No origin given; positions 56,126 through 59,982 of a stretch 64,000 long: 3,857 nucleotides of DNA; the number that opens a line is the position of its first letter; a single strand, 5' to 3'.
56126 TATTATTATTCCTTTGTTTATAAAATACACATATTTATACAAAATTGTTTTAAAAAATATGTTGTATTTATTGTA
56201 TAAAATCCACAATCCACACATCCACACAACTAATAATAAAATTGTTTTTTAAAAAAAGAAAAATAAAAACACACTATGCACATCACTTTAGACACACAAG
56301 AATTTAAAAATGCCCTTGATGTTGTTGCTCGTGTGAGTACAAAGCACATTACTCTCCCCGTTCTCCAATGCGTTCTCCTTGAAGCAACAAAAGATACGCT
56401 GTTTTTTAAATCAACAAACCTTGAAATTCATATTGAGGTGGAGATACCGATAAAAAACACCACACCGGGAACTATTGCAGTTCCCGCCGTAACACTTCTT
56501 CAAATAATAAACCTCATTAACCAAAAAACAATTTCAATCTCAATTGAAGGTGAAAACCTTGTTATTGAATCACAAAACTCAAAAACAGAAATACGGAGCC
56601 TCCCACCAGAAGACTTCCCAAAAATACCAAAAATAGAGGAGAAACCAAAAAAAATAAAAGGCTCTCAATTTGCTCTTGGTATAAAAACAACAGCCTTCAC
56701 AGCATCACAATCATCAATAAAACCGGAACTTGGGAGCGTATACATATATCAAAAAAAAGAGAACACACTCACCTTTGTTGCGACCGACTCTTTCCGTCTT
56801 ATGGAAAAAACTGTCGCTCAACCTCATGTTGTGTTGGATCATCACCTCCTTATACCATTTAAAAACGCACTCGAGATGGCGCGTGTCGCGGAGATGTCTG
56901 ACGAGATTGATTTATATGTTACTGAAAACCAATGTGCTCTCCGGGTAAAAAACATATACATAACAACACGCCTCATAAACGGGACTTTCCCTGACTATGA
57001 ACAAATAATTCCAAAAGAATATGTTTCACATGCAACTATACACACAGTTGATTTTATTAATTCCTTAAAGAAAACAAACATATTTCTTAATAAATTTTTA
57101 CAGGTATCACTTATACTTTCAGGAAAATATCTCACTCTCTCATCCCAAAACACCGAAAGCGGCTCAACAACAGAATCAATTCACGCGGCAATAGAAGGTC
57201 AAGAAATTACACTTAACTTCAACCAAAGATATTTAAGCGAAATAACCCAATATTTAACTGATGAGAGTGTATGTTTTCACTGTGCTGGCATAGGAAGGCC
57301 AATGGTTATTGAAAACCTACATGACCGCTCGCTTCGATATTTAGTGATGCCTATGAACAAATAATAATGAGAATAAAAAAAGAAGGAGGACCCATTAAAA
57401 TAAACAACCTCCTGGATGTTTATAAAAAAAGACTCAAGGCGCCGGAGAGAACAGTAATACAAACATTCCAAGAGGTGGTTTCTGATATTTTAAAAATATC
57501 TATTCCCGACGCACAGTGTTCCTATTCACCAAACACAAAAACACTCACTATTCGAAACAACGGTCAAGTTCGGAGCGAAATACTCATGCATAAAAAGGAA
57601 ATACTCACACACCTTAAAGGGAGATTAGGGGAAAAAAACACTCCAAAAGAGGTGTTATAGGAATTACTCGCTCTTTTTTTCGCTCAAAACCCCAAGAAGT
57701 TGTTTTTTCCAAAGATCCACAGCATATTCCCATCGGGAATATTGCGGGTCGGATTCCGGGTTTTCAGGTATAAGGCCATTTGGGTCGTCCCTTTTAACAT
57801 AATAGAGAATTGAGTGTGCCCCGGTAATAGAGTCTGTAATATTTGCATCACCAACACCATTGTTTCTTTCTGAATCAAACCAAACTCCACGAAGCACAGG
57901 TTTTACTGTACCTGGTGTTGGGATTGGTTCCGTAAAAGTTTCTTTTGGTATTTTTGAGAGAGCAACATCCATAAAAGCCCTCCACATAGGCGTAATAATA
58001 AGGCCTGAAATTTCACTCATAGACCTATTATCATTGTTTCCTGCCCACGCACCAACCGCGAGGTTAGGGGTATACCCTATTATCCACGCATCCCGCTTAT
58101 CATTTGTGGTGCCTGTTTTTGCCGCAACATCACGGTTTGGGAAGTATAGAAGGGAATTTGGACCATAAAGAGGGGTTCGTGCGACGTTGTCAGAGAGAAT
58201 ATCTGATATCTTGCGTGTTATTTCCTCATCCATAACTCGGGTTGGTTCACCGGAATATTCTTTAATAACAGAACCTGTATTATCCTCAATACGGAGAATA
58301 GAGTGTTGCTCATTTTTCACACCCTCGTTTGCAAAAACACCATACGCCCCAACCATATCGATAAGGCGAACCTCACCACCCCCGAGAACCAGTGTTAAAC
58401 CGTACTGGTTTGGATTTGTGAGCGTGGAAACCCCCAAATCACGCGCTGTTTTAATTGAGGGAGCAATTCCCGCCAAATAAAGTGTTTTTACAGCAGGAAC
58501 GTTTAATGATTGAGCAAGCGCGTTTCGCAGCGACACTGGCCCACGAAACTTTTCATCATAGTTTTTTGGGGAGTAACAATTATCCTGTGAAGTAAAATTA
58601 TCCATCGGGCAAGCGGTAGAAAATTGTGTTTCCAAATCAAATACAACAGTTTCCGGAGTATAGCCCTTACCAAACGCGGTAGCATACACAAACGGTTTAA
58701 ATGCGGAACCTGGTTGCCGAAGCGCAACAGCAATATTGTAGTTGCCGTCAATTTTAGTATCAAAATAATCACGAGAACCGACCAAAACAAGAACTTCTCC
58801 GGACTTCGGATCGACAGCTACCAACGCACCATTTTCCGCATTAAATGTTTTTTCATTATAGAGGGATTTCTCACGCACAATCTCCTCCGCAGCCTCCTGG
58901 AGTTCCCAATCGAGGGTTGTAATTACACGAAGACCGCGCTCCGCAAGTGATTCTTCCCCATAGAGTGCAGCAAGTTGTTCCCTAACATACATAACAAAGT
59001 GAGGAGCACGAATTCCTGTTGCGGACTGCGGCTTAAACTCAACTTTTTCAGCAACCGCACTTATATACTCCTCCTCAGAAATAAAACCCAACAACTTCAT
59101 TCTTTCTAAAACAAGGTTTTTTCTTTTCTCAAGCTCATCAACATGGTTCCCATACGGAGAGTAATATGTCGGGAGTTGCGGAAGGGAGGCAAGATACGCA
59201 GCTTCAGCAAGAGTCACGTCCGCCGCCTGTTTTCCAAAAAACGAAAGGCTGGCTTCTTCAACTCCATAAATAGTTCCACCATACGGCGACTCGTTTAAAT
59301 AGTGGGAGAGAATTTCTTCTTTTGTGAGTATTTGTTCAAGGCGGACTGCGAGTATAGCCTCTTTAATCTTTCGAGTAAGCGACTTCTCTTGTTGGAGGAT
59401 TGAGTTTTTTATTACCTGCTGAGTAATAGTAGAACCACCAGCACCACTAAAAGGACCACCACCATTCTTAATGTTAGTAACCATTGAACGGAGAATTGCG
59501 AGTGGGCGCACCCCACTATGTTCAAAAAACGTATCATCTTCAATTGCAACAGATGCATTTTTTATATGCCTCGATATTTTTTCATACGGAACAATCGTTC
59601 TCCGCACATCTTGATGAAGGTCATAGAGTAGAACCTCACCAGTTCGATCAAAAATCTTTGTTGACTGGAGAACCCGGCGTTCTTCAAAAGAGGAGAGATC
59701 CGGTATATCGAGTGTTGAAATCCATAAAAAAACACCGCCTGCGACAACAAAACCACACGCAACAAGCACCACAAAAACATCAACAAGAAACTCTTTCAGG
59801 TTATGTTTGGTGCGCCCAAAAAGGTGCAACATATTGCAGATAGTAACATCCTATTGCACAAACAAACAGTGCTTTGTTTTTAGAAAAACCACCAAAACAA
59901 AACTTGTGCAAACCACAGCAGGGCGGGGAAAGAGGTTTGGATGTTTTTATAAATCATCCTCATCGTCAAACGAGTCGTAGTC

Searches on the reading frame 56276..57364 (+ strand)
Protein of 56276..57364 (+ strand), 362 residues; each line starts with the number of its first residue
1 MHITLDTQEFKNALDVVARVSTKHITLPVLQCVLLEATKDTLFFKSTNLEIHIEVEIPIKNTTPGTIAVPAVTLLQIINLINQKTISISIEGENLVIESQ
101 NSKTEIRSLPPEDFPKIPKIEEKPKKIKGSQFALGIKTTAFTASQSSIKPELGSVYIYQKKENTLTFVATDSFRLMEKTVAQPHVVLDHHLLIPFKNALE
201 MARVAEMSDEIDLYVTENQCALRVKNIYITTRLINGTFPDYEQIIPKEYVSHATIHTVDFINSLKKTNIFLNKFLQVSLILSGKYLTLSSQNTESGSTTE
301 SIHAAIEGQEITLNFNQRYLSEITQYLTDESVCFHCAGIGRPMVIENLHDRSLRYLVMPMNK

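Call 52: search_protein_families(library=pfam, proteins=[window:56276-57364:+], max_evalue=0.001)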
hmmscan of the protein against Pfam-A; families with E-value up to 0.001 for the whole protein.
window:56276-57364:+ (362 aa): 3 families
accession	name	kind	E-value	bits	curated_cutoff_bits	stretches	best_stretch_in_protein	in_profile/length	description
PF00712.24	DNA_pol3_beta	-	7e-27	94.4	24.4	1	1-118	1-120/120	DNA polymerase III beta subunit, N-terminal domain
PF02767.21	DNA_pol3_beta_2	-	4e-24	85.6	27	1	127-240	2-116/116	DNA polymerase III beta subunit, central domain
PF02768.20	DNA_pol3_beta_3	-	7e-22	77.9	27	1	243-360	2-120/121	DNA polymerase III beta subunit, C-terminal domain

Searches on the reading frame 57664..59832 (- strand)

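Call 52: search_protein_families(library=pfam, proteins=[window:57664-59832:-], max_evalue=0.001)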
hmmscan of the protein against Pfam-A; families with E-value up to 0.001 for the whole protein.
window:57664-59832:- (722 aa): 2 families
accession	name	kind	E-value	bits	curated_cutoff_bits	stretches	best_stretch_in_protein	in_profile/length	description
PF00912.28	Transgly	-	4.1e-57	192.9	27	1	70-246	6-178/178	Transglycosylase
PF00905.27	Transpeptidase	-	1.3e-20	74.2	22.1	1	335-602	1-280/299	Penicillin binding protein transpeptidase domain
